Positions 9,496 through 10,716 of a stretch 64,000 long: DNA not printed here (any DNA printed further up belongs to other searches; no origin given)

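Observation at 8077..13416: Orphan nickel-pincer (NPN) cofactor genes larC-larE-larB with no larA, back-to-back with a Tat-exported DUF362 protein and a membrane polyferredoxin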

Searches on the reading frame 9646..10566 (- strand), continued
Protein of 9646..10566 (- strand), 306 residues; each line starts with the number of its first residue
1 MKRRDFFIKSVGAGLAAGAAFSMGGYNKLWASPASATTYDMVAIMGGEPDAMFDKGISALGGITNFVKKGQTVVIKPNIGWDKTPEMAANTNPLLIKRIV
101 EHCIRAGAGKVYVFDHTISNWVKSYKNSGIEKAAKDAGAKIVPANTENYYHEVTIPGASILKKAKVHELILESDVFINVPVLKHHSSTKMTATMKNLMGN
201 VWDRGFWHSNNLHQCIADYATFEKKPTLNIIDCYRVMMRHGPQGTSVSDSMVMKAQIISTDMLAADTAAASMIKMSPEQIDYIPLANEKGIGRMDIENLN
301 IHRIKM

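Call 36: predict_structure(alignment_id=A2)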
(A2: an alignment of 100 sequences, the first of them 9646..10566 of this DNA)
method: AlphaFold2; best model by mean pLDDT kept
length: 306 residues; sequences in the alignment: 100
mean_pLDDT: 94.1   pTM: 0.86
mean pLDDT of the five models: 94.1, 93.5, 93.5, 92.8, 92.7
residues with pLDDT >= 90: 270; 70-90: 13; 50-70: 21; < 50: 2
segments of 3 or more residues with pLDDT < 50: none
pLDDT, mean of each block of 10 residues (from residue 1): 86 67 55 64 98 98 97 99 98 99 99 98 98 99 97 98 99 99 98 99 98 99 98 98 97 98 98 97 98 95 97
secondary structure, 60 per line:
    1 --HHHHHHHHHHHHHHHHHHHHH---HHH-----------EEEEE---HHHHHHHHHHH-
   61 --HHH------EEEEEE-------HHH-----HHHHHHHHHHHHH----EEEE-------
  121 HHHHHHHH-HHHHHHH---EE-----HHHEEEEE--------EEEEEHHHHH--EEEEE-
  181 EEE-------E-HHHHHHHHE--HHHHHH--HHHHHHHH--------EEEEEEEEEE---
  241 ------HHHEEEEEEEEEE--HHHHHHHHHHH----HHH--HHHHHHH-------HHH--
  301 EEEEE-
elements in order: H3-23 E41-45 H49-59 E72-77 H93-105 E110-113 H121-128 H130-136 E150-154 E163-167 H168-172 E175-179 E181-183 H193-200 H204-209 H212-219 E228-237 E250-259 H262-272 H282-288 E301-305
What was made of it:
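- Tried and rejected: A 100-sequence alignment at 33-82% identity gave pLDDT 94 (call 36).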

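Call 39: fold_search(model_id=the predicted structure, library=pdb)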
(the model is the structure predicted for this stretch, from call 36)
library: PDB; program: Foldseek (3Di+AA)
matches with E <= 10: 1457; with E <= 0.001: 19
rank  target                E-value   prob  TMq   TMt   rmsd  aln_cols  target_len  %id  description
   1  2yjg_A                1.0e-06  1.00  0.43  0.33   7.5       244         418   11  Structure of the lactate racemase apoprotein from Thermoanaerobacterium thermosaccharolyticum (released 2012-05-30)
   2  7s91                  1.1e-06  1.00  0.50  0.39   4.9       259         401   13  Structure of the malate racemase mar2 apoprotein from Thermoanaerobacterium thermosaccharolyticum at 2.25 angstroms reso (released 2021-10-13)
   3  8ezh                  1.2e-06  1.00  0.52  0.39  11.2       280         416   11  A tethered niacin-derived pincer complex with a nickel-carbon bond in lactate racemase R98A/R100A variant modeled with s (released 2023-01-25)
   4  9q3j_G                1.2e-06  1.00  0.50  0.36   8.2       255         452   14  Structures of LarA-like nickel-pincer nucleotide cofactor-utilizing enzyme with a single catalytic histidine residue f (released 2025-09-17)
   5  8ezf                  1.4e-06  1.00  0.51  0.39   5.0       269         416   12  A tethered niacin-derived pincer complex with a nickel-carbon or sulfite-carbon bond in lactate racemase R98A/R100A vari (released 2023-01-25)
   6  6c1w_A                2.6e-06  1.00  0.50  0.37   5.8       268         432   12  A tethered niacin-derived pincer complex with a nickel-carbon or sulfite-carbon bond in lactate racemase (released 2018-03-14)
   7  5huq_B                3.0e-06  1.00  0.44  0.32   7.7       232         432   12  A tethered niacin-derived pincer complex with a nickel-carbon bond in lactate racemase (released 2016-02-10)
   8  5huq_A                3.2e-06  1.00  0.50  0.37   7.8       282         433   12  A tethered niacin-derived pincer complex with a nickel-carbon bond in lactate racemase (released 2016-02-10)
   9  2yjg_B                4.6e-06  1.00  0.45  0.34   6.8       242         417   13  Structure of the lactate racemase apoprotein from Thermoanaerobacterium thermosaccharolyticum (released 2012-05-30)
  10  9q3j_H                5.3e-06  1.00  0.47  0.34  12.5       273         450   14  Structures of LarA-like nickel-pincer nucleotide cofactor-utilizing enzyme with a single catalytic histidine residue f (released 2025-09-17)
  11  9eia_B                6.8e-06  1.00  0.52  0.39   9.5       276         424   11  A broad-substrate spectrum lactate racemase A from Isosphaera pallida in complex with copurified D-lactate (released 2025-01-29)
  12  4nar                  6.8e-06  1.00  0.46  0.36   6.2       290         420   12  Crystal Structure of the Q9WYS3 protein from Thermotoga maritima. Northeast Structural Genomics Consortium Target VR152 (released 2013-11-06)
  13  9q3j_E                1.3e-05  1.00  0.45  0.32   7.4       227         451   14  Structures of LarA-like nickel-pincer nucleotide cofactor-utilizing enzyme with a single catalytic histidine residue f (released 2025-09-17)
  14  9q3j_D                1.7e-05  1.00  0.48  0.35  12.6       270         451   13  Structures of LarA-like nickel-pincer nucleotide cofactor-utilizing enzyme with a single catalytic histidine residue f (released 2025-09-17)
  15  9eid                  1.9e-05  1.00  0.52  0.39   9.4       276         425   11  A broad-substrate spectrum lactate racemase A from Isosphaera pallida in complex with D-2-Hydroxybutyrate (released 2025-01-29)
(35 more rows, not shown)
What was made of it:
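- On LarA-like fold / Pfam clan CL0471: Foldseek: the 19 best PDB hits are all LarA family, E 1e-6 to 1.7e-4, TMq 0.39-0.52, 213-290 aligned columns (call 39), using a pLDDT-94 model (call 36)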

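Call 40: search_solved_structures(query=A2, max_evalue=10, show_alignments=5)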
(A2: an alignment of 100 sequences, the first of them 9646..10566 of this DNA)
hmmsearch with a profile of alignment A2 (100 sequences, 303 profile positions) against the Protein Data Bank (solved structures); distinct sequences matched with E-value up to 10: 2.
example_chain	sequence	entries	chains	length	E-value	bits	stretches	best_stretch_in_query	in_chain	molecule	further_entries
1x1e_A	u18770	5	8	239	0.72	12.2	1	37-77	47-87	2-deoxy-D-gluconate 3-dehydrogenase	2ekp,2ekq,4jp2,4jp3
2kku_A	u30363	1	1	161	2.6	10.4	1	61-81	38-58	Uncharacterized protein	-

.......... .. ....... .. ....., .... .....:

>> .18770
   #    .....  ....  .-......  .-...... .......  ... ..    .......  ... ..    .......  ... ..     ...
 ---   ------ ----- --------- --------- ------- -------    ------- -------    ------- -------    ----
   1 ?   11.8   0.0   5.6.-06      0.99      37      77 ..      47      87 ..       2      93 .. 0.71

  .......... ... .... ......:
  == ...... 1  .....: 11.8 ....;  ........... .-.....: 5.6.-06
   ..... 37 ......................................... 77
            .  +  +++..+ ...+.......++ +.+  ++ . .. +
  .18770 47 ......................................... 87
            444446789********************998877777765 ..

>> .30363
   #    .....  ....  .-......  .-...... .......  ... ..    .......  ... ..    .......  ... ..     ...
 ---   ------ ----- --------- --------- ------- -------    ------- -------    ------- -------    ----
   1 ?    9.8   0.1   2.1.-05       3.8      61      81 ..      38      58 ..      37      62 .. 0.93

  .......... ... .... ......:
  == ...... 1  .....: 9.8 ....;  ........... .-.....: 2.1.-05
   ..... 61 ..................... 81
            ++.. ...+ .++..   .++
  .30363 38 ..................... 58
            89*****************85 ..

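Call 43: find_encoding_contigs(protein=P0151, flank=10000, max_places=3)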
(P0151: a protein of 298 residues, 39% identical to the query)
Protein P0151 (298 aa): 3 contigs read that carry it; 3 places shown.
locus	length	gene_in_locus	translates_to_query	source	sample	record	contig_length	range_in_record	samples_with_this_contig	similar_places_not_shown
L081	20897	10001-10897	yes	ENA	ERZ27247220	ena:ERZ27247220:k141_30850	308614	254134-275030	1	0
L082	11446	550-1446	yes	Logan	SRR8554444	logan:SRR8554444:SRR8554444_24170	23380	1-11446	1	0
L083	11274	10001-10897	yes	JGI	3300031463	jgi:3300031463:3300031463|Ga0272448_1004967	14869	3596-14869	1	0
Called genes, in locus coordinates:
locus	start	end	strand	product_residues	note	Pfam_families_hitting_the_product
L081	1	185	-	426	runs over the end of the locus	PF00275:EPSP_synthase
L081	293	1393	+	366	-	PF00465:Fe-ADH, PF13685:Fe-ADH_2, PF01761:DHQ_synthase, PF24621:DHQS_C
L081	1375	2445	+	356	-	PF01817:CM_2, PF00800:PDT, PF01842:ACT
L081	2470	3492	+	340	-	PF18152:DAHP_snth_FXD, PF00793:DAHP_synth_1, PF03102:NeuB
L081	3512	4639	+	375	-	PF00465:Fe-ADH, PF13685:Fe-ADH_2, PF25137:ADH_Fe_C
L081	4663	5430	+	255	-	PF02633:Creatininase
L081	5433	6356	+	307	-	PF06574:FAD_syn, PF01687:Flavokinase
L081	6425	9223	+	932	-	PF01326:PPDK_N, PF00391:PEP-utilizers, PF02896:PEP-utilizers_C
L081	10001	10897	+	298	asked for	PF04015:DUF362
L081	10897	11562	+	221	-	PF12801:Fer4_5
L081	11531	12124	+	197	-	PF25160:LdpA_Fe-S-bd (faint), PF00037:Fer4 (faint), PF12797:Fer4_2 (faint), PF13237:Fer4_10 (faint), PF13187:Fer4_9 (weak), PF12838:Fer4_7 (weak), PF14697:Fer4_21 (weak), PF12838:Fer4_7 (weak), +3 more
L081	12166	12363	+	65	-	-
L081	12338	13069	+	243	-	PF00902:TatC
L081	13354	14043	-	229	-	PF13197:DUF4013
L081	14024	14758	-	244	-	PF03740:PdxJ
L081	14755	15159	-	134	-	-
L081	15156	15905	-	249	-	PF19293:CdaA_N, PF02457:DAC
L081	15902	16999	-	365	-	PF00155:Aminotran_1_2, PF01041:DegT_DnrJ_EryC1 (weak), PF00266:Aminotran_5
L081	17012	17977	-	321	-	PF00579:tRNA-synt_1b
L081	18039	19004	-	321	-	PF01661:Macro, PF00293:NUDIX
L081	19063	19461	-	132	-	PF01894:YjbQ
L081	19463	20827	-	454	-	PF02127:Peptidase_M18, PF05343:Peptidase_M42 (faint)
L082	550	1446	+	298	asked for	PF04015:DUF362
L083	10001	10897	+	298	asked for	PF04015:DUF362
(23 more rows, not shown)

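Call 44: find_encoding_contigs(protein=P0135, flank=10000, max_places=3)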
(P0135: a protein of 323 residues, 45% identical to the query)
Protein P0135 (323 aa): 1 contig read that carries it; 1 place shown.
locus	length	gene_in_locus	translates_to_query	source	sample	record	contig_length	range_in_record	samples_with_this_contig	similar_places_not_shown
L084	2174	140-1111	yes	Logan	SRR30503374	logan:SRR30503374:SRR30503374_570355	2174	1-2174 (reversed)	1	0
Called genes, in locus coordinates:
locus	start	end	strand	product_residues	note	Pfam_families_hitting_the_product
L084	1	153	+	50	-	?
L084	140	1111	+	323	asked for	PF10518:TAT_signal (weak), PF04015:DUF362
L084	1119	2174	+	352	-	?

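Call 60: find_related_loci(query=A4, collection=metagenome_contigs, flank=10000)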
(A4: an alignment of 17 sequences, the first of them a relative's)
Query A4 (305 aa) in metagenome_contigs; peptide patterns used: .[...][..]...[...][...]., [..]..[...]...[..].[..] (x = any residue, [..] = any of these).
600 stretches matched a pattern (row limit reached: there are more); 508 encode a relative of the query (tblastn E <= 1e-3); the best 80 are kept; 80 distinct loci.
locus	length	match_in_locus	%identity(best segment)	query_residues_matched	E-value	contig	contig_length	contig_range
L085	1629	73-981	70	1-305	1e-157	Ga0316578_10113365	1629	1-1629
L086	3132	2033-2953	65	1-305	4e-136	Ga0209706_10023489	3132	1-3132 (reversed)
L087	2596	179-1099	61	1-305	7e-135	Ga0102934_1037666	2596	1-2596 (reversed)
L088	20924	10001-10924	61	1-305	2e-129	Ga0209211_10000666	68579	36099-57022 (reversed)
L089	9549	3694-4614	60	1-305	5e-126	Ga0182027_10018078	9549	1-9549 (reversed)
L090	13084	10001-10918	62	1-305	4e-125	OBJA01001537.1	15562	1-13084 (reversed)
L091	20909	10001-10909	59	1-302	3e-125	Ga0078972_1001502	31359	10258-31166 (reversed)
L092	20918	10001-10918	57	1-305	4e-125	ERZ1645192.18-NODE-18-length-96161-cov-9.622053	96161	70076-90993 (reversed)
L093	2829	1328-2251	59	1-305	7e-130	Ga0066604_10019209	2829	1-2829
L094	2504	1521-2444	58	1-305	2e-130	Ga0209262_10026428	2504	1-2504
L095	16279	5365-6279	60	1-305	4e-124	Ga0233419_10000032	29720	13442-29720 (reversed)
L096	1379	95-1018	62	1-305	3e-134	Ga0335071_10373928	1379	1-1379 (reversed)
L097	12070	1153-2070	57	1-305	5e-122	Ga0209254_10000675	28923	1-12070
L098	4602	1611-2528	58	1-305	3e-123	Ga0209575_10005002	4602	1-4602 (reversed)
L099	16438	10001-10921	63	1-305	7e-122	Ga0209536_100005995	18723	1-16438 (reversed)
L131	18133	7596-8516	58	1-305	2e-116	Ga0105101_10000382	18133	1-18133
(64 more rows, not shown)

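Call 72: search_protein_families(library=pfam, proteins=[L031:15745-18477:+, L031:6271-9273:-, L031:11025-12722:+, L031:12729-13958:+, L031:14979-15725:+, L024:7482-8939:+, L024:12616-14004:-, L024:8978-9628:-], max_evalue=0.00001)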
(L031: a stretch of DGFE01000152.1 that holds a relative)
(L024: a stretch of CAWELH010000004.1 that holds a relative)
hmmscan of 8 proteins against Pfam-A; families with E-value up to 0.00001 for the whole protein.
L031:15745-18477:+ (910 aa): 5 families
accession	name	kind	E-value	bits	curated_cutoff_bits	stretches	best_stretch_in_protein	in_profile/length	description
PF00476.26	DNA_pol_A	-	3.3e-167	556.7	34.3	1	533-908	3-381/381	DNA polymerase family A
PF02739.22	5_3_exonuc_N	-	1.8e-54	184.3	34.3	1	7-168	2-164/164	5'-3' exonuclease, N-terminal resolvase-like domain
PF01612.26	DNA_pol_A_exo1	-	5.2e-33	114.7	23.6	1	313-499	1-173/173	3'-5' exonuclease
PF01367.25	5_3_exonuc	-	2e-29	102.4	40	1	169-263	1-96/97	5'-3' exonuclease, C-terminal SAM fold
PF22619.2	DNA_polI_exo1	-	9.3e-11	42.1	27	1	340-466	4-119/140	DNA polymerase I, ribonuclease H-like domain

L031:6271-9273:- (1000 aa): 0 families

L031:11025-12722:+ (565 aa): 9 families
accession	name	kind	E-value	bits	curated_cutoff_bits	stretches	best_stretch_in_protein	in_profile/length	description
PF12801.12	Fer4_5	-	4.9e-19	68.5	22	2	58-100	4-47/48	4Fe-4S binding domain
PF00037.32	Fer4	-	3.9e-16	58.6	21.1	0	512-530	2-20/24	4Fe-4S binding domain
PF12838.12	Fer4_7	-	9.9e-15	55.2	27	1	486-530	4-50/52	4Fe-4S dicluster domain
PF13187.11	Fer4_9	-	3.7e-14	52.9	27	1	400-455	2-52/52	4Fe-4S dicluster domain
PF14697.11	Fer4_21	-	1e-11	45.2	35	0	513-547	3-37/59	4Fe-4S dicluster domain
PF13237.11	Fer4_10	-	9.9e-11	41.8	25.5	0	515-537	6-22/53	4Fe-4S dicluster domain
PF12837.12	Fer4_6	-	3.9e-10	39.6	25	0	510-530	1-21/24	4Fe-4S binding domain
PF13183.11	Fer4_8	-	8.6e-10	39.5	27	0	518-535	5-22/68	4Fe-4S dicluster domain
PF12797.12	Fer4_2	-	3.6e-07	30.1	24.5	0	513-530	5-22/22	4Fe-4S binding domain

L031:12729-13958:+ (409 aa): 1 family
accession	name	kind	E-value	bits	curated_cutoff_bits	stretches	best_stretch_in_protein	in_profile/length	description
PF01969.22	Ni_insertion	-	3.8e-144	480.9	22.1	1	13-388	1-375/375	Nickel insertion protein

L031:14979-15725:+ (248 aa): 1 family
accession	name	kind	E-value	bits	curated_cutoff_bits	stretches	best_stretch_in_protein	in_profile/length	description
PF00731.26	AIRC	-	3.4e-14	53.1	30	1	121-245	2-126/148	AIR carboxylase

L024:7482-8939:+ (485 aa): 0 families

L024:12616-14004:- (462 aa): 1 family
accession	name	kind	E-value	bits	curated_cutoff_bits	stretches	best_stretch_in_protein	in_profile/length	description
PF10502.14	Peptidase_S26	-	3.7e-39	134.8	22.9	2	63-276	2-112/168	Signal peptidase, peptidase S26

L024:8978-9628:- (216 aa): 1 family
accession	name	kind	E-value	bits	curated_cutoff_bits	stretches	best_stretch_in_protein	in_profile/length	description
PF08889.16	WbqC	-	8.4e-34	117.7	21.3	2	12-147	3-138/218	WbqC-like protein family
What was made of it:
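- The L031 operon contains only these five genes before polA (call 72). It does not explain the L031 operon (call 72).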

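Call 74: find_encoding_contigs(protein=P0144, flank=10000, max_places=2)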
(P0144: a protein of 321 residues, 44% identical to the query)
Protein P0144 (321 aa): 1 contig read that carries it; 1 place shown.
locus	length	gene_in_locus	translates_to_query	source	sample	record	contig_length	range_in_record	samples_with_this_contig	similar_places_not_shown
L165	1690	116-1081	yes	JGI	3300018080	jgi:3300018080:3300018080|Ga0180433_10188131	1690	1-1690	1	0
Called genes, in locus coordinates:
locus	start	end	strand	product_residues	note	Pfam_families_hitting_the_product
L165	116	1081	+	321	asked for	PF04015:DUF362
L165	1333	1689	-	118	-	?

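Call 75: find_encoding_contigs(protein=P0157, flank=10000, max_places=2)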
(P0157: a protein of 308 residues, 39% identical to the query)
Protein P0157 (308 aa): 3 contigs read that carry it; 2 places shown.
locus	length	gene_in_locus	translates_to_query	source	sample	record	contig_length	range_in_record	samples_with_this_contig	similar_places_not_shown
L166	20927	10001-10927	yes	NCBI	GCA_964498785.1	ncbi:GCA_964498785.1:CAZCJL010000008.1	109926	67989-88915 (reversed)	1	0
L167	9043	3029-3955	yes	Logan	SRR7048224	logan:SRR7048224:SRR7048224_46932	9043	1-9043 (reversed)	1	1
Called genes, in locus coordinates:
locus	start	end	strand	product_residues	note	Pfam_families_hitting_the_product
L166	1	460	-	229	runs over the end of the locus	PF20582:UPF0758_N, PF04002:RadC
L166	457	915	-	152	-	PF17647:DUF5518 (faint), PF27404:MJ1491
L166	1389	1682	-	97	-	PF14129:DUF4296 (weak)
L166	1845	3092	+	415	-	PF13482:RNase_H_2, PF13176:TPR_7 (faint)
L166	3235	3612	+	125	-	PF02537:CRCB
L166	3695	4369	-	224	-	-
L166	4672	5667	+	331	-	PF00044:Gp_dh_N, PF02800:Gp_dh_C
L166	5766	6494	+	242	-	PF00121:TIM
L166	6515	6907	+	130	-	PF03840:SecG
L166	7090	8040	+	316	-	-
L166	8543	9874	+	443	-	PF13176:TPR_7 (faint), PF17874:TPR_MalT (faint), PF07719:TPR_2 (faint), PF13181:TPR_8 (faint), PF13431:TPR_17 (faint), PF00515:TPR_1 (faint), PF13374:TPR_10 (faint), PF13424:TPR_12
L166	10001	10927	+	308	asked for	PF04015:DUF362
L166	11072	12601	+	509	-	PF12801:Fer4_5, PF00037:Fer4 (faint), PF12797:Fer4_2 (faint), PF12801:Fer4_5, PF14697:Fer4_21 (weak), PF12838:Fer4_7 (weak), PF13187:Fer4_9 (weak), PF12837:Fer4_6 (weak), +5 more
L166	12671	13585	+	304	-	PF13581:HATPase_c_2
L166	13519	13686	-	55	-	-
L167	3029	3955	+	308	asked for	PF04015:DUF362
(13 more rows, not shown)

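Call 76: find_encoding_contigs(protein=P0173, flank=10000, max_places=2)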
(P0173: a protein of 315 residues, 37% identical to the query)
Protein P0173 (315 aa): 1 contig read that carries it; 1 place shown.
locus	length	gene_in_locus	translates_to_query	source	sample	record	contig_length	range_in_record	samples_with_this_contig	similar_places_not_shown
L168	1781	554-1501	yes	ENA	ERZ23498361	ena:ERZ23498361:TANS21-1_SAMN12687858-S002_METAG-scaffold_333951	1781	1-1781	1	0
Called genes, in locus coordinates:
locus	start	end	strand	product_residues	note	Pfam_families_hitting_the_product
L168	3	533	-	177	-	?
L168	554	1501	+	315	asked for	PF04015:DUF362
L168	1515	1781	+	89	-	?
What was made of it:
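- Tried and rejected: The contexts of relatives at 37-44% identity were short contigs or lacked lar genes (calls 43, 44, 74-76).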

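Call 81: search_protein_families(library=pfam, proteins=[window:9646-10566:-, L081:10001-10894:+], max_evalue=10)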
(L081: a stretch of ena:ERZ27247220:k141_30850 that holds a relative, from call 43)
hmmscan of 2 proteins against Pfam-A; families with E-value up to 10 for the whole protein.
window:9646-10566:- (306 aa): 1 family
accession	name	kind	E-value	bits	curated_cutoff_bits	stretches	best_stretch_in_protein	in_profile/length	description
PF04015.17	DUF362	-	2.2e-49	168.7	24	1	73-270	1-199/200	Domain of unknown function (DUF362)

L081:10001-10894:+ (298 aa): 3 families
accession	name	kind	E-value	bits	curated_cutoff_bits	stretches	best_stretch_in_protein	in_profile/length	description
PF04015.17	DUF362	-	3.9e-50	171.1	24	1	72-263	1-198/200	Domain of unknown function (DUF362)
PF12293.13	T4BSS_DotH_IcmK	-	0.041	13.4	25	1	62-131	10-80/238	Putative outer membrane core complex of type IVb secretion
PF14066.11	DUF4256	-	0.22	11.6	27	1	63-119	7-59/173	Protein of unknown function (DUF4256)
